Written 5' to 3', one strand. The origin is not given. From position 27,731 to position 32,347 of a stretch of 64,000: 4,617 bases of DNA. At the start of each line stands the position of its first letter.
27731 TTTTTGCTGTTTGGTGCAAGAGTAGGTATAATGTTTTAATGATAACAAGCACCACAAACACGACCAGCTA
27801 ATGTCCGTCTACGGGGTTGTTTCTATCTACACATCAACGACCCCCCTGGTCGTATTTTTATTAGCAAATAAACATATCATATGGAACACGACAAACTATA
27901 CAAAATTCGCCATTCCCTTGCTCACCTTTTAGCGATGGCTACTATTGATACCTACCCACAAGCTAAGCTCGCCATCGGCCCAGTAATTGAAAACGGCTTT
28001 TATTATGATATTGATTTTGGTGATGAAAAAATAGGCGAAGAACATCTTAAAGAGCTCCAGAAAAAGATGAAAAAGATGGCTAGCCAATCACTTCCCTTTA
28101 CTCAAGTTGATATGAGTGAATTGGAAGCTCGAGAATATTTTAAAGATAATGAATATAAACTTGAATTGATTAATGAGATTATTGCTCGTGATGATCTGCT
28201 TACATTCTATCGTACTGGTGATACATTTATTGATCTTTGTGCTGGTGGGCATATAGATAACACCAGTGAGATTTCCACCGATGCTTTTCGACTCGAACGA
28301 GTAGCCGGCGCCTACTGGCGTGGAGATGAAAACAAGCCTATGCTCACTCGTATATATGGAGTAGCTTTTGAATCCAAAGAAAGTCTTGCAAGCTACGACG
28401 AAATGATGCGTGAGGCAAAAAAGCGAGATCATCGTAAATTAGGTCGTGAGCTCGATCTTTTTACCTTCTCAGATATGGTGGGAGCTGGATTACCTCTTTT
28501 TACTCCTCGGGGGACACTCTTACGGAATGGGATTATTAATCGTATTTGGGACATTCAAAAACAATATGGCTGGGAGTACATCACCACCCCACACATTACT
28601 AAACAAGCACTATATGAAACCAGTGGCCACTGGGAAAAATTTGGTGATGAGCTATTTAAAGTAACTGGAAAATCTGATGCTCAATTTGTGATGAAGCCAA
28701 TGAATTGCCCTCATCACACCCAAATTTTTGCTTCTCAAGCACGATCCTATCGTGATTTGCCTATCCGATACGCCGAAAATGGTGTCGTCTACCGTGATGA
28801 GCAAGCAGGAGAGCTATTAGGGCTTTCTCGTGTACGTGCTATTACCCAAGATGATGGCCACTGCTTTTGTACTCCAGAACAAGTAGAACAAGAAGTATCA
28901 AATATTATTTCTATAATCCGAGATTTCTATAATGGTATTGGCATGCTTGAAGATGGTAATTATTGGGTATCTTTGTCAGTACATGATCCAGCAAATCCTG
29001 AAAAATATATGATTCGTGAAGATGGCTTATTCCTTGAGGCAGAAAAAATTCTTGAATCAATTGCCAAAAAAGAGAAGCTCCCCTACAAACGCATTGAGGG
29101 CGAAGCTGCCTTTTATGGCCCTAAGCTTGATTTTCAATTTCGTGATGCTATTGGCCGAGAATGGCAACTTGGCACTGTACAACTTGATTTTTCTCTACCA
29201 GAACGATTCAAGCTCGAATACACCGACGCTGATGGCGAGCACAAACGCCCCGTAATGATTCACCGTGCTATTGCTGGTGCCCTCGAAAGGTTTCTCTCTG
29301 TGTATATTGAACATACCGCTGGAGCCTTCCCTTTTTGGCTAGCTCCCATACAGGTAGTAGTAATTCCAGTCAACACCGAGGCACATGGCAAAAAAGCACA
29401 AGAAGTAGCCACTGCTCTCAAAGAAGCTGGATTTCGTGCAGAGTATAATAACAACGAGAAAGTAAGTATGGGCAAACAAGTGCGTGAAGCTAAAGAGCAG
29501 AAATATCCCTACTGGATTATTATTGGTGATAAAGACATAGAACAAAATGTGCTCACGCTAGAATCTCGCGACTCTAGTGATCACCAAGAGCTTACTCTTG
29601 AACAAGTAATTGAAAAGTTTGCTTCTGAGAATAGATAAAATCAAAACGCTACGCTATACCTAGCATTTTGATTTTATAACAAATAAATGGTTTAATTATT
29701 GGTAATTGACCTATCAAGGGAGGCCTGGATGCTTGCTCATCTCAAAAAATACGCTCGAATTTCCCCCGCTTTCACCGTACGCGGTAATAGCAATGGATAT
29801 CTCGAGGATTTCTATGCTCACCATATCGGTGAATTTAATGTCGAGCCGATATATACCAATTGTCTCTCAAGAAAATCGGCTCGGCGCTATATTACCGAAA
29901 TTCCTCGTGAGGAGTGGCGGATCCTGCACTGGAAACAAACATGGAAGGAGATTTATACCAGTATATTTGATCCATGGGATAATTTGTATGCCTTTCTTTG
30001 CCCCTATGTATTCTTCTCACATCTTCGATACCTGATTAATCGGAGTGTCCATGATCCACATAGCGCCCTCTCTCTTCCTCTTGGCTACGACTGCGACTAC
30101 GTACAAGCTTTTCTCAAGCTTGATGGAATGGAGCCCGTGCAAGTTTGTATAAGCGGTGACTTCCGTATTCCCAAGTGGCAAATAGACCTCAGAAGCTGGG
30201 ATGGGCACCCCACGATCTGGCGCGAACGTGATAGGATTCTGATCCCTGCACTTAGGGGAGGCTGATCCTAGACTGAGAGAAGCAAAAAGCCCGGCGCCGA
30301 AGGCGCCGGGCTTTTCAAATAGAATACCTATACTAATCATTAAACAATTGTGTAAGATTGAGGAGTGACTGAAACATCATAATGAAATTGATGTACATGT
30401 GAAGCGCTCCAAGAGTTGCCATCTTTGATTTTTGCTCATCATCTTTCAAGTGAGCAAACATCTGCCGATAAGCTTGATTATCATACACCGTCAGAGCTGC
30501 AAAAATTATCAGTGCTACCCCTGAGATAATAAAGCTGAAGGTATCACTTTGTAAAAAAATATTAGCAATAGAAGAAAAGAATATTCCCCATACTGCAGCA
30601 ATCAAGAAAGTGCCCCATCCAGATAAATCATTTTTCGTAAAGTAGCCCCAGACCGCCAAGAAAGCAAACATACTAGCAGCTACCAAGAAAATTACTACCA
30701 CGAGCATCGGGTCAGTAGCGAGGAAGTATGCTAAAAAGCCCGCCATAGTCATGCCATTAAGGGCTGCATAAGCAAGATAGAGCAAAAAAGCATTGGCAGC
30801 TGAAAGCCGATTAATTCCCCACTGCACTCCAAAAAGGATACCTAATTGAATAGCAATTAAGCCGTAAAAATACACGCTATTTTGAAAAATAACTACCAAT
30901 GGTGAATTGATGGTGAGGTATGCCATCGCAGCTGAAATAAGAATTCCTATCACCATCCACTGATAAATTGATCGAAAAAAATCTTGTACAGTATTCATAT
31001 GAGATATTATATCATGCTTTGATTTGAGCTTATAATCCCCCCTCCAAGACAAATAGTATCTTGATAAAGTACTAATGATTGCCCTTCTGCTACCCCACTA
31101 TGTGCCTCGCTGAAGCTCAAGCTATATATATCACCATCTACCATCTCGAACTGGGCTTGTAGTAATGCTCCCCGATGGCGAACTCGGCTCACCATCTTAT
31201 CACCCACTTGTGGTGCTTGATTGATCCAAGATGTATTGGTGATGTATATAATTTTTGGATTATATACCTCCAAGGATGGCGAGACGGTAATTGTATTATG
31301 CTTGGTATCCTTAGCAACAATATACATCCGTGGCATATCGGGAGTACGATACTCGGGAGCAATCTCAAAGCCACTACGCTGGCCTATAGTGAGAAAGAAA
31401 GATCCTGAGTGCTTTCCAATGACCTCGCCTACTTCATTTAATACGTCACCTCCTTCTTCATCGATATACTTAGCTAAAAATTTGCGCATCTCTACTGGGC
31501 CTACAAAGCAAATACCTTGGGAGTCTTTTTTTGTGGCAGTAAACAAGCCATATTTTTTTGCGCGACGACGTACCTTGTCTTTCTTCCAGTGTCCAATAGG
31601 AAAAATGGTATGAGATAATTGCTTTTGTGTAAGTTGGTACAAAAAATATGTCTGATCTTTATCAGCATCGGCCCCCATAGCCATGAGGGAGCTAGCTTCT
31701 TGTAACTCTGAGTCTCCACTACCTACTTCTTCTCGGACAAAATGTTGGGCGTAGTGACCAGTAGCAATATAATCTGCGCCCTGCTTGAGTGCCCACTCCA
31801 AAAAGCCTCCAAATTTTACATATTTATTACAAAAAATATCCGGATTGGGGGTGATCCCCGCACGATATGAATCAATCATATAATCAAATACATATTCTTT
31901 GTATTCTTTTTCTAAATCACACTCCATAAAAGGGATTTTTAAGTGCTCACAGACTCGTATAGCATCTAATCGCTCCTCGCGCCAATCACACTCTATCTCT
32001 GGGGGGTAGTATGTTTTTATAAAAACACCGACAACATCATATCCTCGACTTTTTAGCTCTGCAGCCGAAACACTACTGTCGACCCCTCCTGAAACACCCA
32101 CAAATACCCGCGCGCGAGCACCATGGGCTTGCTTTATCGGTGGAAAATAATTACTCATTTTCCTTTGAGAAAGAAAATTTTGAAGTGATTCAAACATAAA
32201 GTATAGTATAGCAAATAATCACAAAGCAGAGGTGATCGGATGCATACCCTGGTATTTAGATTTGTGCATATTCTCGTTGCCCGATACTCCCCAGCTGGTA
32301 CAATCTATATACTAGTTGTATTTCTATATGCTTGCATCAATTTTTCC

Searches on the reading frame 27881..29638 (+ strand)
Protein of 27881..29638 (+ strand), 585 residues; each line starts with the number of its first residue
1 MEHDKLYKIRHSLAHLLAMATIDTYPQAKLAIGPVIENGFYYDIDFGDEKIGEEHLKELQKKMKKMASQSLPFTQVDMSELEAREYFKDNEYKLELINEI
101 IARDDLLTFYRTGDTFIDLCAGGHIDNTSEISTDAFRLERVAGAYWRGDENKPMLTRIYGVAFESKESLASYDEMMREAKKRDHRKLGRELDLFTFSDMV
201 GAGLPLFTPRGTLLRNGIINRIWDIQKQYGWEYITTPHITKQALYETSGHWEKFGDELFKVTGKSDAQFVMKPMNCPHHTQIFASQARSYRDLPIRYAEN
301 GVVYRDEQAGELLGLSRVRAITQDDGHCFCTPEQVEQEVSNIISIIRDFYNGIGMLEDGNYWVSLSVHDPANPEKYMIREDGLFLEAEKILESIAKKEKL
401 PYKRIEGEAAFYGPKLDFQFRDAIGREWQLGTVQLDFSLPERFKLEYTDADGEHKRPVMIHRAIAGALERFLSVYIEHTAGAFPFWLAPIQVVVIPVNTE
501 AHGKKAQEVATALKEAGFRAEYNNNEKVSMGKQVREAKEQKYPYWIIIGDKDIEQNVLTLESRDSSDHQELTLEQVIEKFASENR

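Call 103: search_protein_families(library=pfam, proteins=[window:27881-29638:+], max_evalue=0.0001)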
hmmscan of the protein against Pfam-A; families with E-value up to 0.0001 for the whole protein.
window:27881-29638:+ (585 aa): 3 families
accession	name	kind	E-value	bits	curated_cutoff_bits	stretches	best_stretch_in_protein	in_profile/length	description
PF00587.30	tRNA-synt_2b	-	6.5e-45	153.8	29.3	1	259-478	1-178/179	tRNA synthetase class II core domain (G, H, P, S and T)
PF03129.25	HGTP_anticodon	-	8.6e-24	84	21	1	491-581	1-92/94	Anticodon binding domain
PF07973.19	tRNA_SAD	-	9e-11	42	24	1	108-159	2-44/44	Threonyl and Alanyl tRNA synthetase second additional domain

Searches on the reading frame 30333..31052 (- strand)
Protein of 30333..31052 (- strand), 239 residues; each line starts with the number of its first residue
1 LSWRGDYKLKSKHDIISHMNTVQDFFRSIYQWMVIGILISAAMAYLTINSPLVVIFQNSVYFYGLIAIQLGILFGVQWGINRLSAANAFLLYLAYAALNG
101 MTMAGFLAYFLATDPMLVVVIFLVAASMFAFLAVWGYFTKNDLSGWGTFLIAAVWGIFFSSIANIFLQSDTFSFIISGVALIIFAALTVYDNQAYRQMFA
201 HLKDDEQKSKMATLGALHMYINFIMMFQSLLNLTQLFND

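Call 103: search_protein_families(library=pfam, proteins=[window:30333-31052:-], max_evalue=0.0001)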
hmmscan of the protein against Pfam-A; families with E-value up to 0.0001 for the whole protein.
window:30333-31052:- (239 aa): 1 family
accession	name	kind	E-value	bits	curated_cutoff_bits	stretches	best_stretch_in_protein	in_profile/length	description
PF01027.25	Bax1-I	-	4.6e-43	147.8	34.1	1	23-233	1-206/207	Inhibitor of apoptosis-promoting Bax1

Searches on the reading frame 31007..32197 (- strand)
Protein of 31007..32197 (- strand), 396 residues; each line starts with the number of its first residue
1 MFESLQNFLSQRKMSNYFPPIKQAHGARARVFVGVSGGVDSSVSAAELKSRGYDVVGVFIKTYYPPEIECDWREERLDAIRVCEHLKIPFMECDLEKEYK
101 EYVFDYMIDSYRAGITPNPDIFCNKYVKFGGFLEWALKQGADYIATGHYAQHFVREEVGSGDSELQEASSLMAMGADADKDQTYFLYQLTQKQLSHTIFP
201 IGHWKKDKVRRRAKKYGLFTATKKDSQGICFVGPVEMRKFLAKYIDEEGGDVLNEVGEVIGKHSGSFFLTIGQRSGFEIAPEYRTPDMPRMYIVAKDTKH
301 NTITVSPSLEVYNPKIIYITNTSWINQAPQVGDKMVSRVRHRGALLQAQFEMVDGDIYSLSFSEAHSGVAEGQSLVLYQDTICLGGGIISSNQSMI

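Call 104: search_protein_families(library=pfam, proteins=[window:31007-32197:-], max_evalue=0.0001)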
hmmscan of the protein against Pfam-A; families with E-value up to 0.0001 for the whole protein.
window:31007-32197:- (396 aa): 3 families
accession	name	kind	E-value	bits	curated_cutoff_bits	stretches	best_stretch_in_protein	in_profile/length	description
PF03054.22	tRNA_Me_trans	-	3e-69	233.2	20.6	1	30-233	2-201/202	tRNA methyl transferase HUP domain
PF20258.4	tRNA_Me_trans_C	-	5.1e-17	62.4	20.6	1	316-389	3-77/77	Aminomethyltransferase beta-barrel domain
PF20259.3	tRNA_Me_trans_M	-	5.2e-16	58.4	27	1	239-306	2-65/66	tRNA methyl transferase PRC-barrel domain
